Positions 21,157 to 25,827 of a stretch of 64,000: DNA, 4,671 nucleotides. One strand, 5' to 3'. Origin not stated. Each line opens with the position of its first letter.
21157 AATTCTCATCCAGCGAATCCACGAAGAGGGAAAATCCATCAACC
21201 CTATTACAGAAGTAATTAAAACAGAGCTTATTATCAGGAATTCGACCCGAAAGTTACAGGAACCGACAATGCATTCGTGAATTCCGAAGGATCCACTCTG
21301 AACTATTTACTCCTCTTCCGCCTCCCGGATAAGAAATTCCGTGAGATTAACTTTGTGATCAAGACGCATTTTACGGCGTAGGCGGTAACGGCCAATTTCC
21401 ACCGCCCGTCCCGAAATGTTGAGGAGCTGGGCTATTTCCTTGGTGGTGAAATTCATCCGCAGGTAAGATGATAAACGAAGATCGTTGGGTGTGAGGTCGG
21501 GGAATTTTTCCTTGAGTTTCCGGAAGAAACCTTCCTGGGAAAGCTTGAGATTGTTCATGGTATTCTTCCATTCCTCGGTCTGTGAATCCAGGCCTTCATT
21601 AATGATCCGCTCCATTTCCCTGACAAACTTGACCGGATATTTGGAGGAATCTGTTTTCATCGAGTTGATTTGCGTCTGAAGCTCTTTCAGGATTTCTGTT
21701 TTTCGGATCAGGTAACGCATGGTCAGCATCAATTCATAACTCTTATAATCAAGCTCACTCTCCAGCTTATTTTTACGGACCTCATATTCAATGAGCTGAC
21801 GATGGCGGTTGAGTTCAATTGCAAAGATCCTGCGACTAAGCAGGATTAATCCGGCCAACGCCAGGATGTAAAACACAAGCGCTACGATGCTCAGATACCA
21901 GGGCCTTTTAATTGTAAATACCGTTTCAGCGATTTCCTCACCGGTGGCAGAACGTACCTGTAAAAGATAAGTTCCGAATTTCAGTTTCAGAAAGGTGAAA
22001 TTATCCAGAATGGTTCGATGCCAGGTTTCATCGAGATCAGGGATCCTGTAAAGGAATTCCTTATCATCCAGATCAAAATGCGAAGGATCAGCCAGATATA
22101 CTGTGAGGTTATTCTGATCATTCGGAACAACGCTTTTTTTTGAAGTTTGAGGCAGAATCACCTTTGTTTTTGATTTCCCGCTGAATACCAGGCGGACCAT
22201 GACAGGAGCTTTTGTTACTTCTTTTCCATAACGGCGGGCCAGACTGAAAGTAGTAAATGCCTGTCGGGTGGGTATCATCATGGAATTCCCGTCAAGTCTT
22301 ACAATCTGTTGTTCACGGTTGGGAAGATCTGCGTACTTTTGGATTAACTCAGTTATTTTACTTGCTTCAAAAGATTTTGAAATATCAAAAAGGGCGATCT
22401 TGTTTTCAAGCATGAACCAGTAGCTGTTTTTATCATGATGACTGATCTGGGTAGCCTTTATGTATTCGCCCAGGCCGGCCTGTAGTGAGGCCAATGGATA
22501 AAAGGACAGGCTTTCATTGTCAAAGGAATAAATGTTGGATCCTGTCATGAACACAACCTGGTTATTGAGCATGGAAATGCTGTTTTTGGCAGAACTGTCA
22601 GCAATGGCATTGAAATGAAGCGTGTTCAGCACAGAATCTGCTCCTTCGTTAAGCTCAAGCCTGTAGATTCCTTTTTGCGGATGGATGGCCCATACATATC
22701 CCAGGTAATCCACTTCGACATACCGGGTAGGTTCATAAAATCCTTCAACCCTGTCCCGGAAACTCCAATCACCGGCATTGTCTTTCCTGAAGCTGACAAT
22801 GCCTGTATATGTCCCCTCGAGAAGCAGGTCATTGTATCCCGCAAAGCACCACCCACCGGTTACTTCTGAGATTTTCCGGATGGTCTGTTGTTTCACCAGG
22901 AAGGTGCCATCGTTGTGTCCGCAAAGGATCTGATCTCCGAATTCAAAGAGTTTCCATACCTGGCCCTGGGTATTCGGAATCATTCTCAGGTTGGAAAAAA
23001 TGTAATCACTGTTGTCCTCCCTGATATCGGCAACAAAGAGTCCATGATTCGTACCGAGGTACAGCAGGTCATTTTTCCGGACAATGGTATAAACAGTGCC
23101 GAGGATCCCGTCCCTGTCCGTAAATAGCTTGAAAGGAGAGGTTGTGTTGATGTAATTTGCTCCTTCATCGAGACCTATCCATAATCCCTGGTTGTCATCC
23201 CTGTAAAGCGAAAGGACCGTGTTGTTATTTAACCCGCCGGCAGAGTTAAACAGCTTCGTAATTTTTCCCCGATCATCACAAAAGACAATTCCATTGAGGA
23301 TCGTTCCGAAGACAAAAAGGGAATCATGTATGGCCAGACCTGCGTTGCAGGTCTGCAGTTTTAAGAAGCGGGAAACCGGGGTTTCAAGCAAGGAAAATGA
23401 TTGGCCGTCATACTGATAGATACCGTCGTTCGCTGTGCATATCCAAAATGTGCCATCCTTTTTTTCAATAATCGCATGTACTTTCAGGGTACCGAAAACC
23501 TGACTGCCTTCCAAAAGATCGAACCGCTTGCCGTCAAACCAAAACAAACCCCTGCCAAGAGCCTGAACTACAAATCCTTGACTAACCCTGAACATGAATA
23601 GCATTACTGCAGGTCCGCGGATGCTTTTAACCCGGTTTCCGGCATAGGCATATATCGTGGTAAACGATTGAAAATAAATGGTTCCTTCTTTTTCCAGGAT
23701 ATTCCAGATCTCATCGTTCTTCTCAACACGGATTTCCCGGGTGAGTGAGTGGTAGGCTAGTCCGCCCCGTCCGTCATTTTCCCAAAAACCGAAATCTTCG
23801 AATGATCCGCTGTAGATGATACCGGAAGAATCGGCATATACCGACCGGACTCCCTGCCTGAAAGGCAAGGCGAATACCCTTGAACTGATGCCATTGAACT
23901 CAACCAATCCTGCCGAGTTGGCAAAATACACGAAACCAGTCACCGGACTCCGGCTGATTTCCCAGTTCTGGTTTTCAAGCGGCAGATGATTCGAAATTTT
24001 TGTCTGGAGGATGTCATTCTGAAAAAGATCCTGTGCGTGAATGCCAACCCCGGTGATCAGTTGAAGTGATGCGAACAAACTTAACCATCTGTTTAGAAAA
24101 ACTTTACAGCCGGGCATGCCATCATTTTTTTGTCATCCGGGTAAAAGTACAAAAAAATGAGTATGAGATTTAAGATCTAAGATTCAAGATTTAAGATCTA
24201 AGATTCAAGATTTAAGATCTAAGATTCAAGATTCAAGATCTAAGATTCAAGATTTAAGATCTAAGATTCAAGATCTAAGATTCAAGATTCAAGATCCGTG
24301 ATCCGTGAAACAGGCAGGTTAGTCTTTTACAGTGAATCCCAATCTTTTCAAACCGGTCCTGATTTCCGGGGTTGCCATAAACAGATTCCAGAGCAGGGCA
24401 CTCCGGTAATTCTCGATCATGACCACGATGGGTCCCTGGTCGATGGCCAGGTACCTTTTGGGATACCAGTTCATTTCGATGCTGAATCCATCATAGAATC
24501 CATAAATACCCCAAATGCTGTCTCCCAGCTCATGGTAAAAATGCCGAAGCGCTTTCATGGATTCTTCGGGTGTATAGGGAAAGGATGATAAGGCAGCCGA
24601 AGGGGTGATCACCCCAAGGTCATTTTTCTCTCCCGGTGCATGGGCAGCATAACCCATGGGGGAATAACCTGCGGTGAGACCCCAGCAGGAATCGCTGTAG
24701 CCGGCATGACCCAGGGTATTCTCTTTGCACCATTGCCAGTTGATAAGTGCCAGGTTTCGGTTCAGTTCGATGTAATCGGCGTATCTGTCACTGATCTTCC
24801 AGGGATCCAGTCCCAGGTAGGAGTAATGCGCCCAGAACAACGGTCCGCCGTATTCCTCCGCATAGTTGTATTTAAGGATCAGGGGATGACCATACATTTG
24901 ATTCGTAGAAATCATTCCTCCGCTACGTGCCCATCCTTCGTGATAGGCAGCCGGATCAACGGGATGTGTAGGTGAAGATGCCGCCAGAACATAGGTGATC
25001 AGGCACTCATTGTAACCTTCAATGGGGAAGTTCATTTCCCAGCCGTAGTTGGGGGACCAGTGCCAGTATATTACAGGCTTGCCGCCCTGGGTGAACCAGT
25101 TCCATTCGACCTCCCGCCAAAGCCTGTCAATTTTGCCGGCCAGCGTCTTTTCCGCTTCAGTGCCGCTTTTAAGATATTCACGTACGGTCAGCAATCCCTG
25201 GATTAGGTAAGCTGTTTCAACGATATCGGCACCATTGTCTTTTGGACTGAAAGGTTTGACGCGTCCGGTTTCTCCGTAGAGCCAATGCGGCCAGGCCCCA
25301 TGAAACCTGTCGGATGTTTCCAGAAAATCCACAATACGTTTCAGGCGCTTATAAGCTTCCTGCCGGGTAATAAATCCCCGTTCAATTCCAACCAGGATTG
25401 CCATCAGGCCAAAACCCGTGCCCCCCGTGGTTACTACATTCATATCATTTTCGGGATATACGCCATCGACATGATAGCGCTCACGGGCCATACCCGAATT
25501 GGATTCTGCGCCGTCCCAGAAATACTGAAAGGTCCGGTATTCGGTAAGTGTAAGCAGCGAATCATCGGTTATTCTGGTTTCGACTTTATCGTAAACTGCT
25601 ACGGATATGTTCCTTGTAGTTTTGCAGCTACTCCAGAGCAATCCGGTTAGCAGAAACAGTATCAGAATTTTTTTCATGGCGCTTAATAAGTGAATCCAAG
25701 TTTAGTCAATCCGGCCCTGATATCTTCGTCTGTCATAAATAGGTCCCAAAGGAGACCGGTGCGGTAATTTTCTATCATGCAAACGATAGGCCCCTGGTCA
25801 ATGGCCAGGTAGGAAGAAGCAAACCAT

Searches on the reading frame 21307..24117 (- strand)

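Call 28: search_protein_families(library=pfam, proteins=[window:21307-24117:-], max_evalue=0.00001)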
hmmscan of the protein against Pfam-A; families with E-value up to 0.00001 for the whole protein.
window:21307-24117:- (936 aa): 1 family
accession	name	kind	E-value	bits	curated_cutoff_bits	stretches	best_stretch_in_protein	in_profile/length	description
PF07494.17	Reg_prop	-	3.2e-10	39.4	20.4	0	295-315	1-21/24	Two component regulator propeller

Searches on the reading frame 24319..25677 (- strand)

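Call 12: search_protein_families(library=pfam, proteins=[window:24319-25677:-])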
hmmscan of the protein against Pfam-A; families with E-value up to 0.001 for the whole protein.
window:24319-25677:- (452 aa): 1 family
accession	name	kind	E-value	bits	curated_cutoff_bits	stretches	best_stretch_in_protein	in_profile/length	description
PF10091.15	Glycoamylase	-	7.8e-78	261.4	27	1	216-436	1-220/221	Putative glucoamylase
